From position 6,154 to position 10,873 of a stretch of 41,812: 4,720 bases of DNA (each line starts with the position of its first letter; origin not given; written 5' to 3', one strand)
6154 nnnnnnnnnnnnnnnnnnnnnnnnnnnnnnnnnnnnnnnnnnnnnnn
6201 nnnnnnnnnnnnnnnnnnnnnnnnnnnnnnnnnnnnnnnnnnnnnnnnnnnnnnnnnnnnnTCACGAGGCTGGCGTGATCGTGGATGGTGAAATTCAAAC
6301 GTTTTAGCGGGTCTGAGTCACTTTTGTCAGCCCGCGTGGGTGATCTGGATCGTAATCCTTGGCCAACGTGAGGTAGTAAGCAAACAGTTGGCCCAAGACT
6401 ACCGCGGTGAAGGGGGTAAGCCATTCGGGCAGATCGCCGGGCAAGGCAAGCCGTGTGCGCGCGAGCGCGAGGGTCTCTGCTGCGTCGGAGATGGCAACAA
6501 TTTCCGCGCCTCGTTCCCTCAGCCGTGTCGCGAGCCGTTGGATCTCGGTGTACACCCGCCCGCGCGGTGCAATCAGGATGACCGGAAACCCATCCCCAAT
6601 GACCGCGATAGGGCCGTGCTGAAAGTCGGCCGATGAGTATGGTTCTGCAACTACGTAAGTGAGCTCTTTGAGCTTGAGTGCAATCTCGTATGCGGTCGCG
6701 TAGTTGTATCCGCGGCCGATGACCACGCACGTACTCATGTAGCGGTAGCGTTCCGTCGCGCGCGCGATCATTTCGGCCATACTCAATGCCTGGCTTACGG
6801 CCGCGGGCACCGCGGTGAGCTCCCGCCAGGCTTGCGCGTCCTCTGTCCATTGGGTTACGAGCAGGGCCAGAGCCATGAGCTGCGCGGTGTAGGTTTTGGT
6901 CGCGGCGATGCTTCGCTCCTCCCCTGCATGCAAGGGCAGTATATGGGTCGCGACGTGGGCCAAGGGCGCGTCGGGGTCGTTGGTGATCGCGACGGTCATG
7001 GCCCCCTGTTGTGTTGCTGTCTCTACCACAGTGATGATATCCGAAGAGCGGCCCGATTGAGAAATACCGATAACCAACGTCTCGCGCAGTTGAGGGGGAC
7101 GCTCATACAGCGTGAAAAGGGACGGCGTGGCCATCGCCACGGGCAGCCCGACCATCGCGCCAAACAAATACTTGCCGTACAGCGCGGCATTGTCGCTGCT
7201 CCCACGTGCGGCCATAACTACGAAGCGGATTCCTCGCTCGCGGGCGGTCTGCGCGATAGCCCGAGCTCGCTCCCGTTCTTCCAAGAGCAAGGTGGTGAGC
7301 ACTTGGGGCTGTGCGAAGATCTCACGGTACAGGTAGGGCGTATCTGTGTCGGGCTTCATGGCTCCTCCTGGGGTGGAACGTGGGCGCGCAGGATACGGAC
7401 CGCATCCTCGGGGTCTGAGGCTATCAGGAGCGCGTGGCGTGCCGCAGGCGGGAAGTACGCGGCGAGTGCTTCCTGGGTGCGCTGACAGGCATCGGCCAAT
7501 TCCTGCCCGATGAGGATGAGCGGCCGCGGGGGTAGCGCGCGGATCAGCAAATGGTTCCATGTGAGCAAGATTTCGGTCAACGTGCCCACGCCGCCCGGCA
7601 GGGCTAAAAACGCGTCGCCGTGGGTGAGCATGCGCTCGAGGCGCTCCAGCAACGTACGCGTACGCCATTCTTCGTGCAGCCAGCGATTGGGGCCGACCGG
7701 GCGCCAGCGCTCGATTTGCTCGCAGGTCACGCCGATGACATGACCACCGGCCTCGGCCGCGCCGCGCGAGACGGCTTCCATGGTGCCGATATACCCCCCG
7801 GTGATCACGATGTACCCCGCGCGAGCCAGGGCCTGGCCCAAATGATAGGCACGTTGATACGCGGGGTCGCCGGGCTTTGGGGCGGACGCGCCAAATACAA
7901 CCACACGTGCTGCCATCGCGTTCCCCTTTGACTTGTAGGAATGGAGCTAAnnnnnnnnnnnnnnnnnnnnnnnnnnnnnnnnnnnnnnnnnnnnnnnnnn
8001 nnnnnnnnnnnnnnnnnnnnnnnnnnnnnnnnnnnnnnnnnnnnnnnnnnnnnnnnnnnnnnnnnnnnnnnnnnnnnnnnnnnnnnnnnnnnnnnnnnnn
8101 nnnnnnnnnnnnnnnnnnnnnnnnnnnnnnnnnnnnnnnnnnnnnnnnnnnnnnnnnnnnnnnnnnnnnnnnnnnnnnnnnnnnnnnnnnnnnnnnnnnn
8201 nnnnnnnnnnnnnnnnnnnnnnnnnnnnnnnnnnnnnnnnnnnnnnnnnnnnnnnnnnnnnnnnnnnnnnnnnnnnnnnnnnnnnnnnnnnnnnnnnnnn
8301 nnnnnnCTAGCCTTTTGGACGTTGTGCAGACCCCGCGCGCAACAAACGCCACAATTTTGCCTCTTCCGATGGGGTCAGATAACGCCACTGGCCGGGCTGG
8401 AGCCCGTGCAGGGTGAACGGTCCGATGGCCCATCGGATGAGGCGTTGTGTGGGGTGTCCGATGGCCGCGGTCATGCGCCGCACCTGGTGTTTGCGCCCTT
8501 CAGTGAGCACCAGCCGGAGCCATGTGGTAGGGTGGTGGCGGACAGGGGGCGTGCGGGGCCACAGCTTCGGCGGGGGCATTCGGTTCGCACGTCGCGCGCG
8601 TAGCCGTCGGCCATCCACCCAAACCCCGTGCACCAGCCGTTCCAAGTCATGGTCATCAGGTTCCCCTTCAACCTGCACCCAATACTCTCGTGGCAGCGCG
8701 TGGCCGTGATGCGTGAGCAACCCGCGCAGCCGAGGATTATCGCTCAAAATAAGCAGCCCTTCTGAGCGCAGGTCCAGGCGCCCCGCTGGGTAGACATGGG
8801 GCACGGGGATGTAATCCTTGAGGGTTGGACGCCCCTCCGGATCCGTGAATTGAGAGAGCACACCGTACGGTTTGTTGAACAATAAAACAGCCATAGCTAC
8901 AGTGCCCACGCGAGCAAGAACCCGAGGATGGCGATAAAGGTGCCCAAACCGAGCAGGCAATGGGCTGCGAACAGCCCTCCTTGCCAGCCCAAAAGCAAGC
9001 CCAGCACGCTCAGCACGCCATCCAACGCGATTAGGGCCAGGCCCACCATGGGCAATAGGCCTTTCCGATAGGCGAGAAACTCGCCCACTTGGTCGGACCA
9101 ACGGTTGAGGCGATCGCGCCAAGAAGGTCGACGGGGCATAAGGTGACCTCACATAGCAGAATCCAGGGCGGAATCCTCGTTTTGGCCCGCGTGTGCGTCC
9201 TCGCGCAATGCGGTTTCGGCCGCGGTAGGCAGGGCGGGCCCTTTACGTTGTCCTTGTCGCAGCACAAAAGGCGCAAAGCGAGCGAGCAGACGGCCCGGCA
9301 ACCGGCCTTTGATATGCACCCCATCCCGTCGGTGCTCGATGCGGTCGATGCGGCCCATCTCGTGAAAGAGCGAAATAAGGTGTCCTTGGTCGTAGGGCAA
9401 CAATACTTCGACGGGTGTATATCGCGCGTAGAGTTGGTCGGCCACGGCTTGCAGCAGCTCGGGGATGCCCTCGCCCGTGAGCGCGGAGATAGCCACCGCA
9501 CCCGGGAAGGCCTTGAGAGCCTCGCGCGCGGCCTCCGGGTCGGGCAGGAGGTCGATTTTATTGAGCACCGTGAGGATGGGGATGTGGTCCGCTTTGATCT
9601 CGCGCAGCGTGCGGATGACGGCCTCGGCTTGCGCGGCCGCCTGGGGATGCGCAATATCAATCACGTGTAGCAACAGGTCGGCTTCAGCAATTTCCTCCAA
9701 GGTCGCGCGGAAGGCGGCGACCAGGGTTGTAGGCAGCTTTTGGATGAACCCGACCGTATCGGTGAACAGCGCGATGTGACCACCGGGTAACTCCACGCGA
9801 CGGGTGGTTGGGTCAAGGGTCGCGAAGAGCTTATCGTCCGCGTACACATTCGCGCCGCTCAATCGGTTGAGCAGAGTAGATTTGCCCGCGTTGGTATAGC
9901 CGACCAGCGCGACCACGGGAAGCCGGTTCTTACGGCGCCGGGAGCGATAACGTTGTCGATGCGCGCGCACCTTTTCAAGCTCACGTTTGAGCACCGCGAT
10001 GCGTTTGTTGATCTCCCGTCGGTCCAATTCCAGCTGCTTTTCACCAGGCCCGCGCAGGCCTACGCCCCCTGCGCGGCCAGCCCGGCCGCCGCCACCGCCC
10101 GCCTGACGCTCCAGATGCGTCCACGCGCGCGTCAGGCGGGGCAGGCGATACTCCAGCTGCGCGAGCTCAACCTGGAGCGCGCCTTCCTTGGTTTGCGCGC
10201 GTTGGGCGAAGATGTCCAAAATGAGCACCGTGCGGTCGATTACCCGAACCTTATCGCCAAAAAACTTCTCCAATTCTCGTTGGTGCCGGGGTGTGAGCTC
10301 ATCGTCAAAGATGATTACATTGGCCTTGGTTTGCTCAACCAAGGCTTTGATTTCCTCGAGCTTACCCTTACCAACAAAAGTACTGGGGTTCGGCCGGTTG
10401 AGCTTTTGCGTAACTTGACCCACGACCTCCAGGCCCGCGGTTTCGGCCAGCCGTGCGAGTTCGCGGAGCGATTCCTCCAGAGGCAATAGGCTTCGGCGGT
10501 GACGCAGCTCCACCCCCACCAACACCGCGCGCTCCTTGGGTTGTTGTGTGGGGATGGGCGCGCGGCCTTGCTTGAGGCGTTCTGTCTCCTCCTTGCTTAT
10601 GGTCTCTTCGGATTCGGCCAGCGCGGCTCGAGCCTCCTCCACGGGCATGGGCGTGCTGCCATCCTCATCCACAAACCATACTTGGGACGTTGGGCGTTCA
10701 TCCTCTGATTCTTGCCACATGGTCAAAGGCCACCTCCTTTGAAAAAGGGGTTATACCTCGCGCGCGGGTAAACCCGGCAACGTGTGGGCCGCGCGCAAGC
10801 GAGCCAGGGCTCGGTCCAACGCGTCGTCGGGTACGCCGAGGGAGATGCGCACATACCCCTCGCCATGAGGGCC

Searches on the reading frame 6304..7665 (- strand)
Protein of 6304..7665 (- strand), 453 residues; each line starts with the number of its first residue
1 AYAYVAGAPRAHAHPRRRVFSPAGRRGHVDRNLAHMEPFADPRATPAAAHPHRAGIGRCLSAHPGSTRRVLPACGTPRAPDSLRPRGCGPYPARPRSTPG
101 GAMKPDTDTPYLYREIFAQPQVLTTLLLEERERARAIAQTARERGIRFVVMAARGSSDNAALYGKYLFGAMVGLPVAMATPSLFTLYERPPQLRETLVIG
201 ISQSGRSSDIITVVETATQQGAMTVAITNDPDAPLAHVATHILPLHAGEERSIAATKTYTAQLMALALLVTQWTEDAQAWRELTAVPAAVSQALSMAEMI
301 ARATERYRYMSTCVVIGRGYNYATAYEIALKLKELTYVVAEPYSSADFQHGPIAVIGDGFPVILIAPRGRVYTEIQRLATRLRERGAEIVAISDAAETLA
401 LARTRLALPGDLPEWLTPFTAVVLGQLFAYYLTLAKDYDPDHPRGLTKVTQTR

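Call 63: search_protein_families(library=pfam, proteins=[window:6304-7665:-], max_evalue=0.0001)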
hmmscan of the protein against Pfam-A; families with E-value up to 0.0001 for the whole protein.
window:6304-7665:- (453 aa): 1 family
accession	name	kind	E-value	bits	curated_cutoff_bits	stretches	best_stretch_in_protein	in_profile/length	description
PF01380.27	SIS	-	1.9e-40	138.1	25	2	149-271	8-130/131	SIS domain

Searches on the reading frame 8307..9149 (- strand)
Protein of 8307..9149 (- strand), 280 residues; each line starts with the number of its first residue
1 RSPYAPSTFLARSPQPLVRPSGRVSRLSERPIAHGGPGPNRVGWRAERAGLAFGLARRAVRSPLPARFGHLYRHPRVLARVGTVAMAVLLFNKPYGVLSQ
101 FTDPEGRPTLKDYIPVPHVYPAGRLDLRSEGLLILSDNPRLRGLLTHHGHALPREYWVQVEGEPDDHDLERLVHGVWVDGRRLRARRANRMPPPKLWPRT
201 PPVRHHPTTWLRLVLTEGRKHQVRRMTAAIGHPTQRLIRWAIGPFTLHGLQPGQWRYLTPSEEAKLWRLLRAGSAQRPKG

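Call 63: search_protein_families(library=pfam, proteins=[window:8307-9149:-], max_evalue=0.0001)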
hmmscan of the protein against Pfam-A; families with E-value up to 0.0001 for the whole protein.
window:8307-9149:- (280 aa): 1 family
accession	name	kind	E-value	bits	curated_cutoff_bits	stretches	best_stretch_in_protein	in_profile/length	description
PF00849.27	PseudoU_synth_2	-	7.6e-17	62.4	26.8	1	88-229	2-152/152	RNA pseudouridylate synthase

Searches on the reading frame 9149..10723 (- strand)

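Call 63: search_protein_families(library=pfam, proteins=[window:9149-10723:-], max_evalue=0.0001)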
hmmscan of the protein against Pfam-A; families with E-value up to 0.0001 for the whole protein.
window:9149-10723:- (524 aa): 7 families
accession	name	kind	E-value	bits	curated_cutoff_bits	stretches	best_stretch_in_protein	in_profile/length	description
PF13167.11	GTP-bdg_N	-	3.8e-34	117.6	25.4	1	83-173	1-89/89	GTP-binding GTPase N-terminal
PF16360.10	GTP-bdg_M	-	1e-29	103.3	29.5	1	175-263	1-79/79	GTP-binding GTPase Middle Region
PF01926.29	MMR_HSR1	-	1e-22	80.8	21.9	1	271-389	2-113/113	50S ribosome-binding GTPase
PF19275.4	HflX_C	-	4.9e-09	36.6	26.4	1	408-471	11-75/102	HflX C-terminal domain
PF03193.22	RsgA_GTPase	-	3.9e-08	33.7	30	0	345-431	20-108/174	RsgA GTPase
PF00009.33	GTP_EFTU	-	6.6e-07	29.5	26.5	0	345-430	90-185/188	Elongation factor Tu GTP binding domain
PF00350.29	Dynamin_N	-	5.4e-06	27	27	0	271-306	1-36/168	Dynamin family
